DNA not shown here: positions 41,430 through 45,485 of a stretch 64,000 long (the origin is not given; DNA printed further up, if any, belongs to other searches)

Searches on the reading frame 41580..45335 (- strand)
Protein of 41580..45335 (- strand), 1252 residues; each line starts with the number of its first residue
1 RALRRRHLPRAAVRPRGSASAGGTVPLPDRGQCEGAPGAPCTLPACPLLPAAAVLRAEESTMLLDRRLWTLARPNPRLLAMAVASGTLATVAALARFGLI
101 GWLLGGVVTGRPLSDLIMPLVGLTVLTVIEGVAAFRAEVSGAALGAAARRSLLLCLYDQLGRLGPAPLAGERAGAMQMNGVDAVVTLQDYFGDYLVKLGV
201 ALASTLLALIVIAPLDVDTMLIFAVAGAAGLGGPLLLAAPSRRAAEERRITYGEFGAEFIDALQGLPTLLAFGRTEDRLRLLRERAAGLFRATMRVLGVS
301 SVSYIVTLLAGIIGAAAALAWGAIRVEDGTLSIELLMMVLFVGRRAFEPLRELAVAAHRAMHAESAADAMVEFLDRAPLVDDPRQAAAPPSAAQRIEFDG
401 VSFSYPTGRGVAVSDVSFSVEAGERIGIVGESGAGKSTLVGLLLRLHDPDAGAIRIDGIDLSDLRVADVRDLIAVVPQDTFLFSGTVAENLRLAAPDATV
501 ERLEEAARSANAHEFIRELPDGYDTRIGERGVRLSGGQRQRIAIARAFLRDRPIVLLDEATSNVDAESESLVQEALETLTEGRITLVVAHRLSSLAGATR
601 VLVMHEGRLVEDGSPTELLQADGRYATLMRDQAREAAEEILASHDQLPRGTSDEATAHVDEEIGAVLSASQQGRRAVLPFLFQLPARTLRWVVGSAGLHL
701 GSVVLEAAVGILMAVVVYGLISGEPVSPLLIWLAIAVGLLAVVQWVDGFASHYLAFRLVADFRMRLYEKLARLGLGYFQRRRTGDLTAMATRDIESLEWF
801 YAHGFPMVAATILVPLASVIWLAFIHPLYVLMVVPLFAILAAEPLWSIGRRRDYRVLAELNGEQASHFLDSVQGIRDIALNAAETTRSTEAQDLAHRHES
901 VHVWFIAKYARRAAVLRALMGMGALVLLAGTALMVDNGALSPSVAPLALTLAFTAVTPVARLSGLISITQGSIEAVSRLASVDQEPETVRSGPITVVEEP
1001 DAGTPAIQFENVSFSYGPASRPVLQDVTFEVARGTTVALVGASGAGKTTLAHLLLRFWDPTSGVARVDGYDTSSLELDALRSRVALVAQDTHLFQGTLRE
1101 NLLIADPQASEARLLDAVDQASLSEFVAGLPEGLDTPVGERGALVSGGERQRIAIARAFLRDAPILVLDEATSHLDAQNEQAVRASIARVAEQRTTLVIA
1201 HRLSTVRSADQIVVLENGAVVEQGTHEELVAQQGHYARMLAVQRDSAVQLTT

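Call 14: search_protein_families(library=pfam, proteins=[window:41580-45335:-])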
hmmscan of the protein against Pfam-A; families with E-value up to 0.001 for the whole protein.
window:41580-45335:- (1252 aa): 15 families
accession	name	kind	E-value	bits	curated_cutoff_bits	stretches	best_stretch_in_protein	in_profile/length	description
PF00005.33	ABC_tran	-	1.7e-66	223.5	25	2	414-562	2-137/137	ABC transporter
PF00664.28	ABC_membrane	-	1.5e-30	107.3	28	2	711-945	20-262/274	ABC transporter transmembrane region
PF02463.25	SMC_N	-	1.3e-13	51.3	40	1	1145-1214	137-210/220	RecF/RecN/SMC N terminal domain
PF13401.12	AAA_22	-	7.8e-08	33.1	27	0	428-579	10-104/130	AAA domain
PF13191.12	AAA_16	-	2.6e-07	31.7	32.6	2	426-584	27-164/167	AAA ATPase domain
PF13555.12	AAA_29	-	3.2e-06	27.2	27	0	424-440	23-39/61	P-loop containing region of AAA domain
PF06414.18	Zeta_toxin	-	4.8e-06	26.6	22.3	0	1035-1069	17-51/199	Zeta toxin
PF03193.22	RsgA_GTPase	-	9.7e-06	25.9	30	0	391-447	77-130/174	RsgA GTPase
PF00006.31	ATP-synt_ab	-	1.8e-05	24.9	29.5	0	410-445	1-36/213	ATP synthase alpha/beta family, nucleotide-binding domain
PF13481.12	AAA_25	-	6.2e-05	23.1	27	0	1008-1055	6-54/195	AAA domain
PF20703.3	nSTAND1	-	0.00046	20.4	27.1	0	408-447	18-59/379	Novel STAND NTPase 1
PF01926.29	MMR_HSR1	-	0.00049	20.6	21.9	0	425-445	1-21/113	50S ribosome-binding GTPase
PF01935.23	DUF87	-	0.00053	20.6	23.2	0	424-445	24-45/220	Helicase HerA, central domain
PF13304.12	AAA_21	-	0.00057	20.5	27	0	427-454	3-30/304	AAA domain, putative AbiEii toxin, Type IV TA system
PF20720.3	nSTAND3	-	0.00083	19.5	27.2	0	1035-1056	18-40/155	Novel STAND NTPase 3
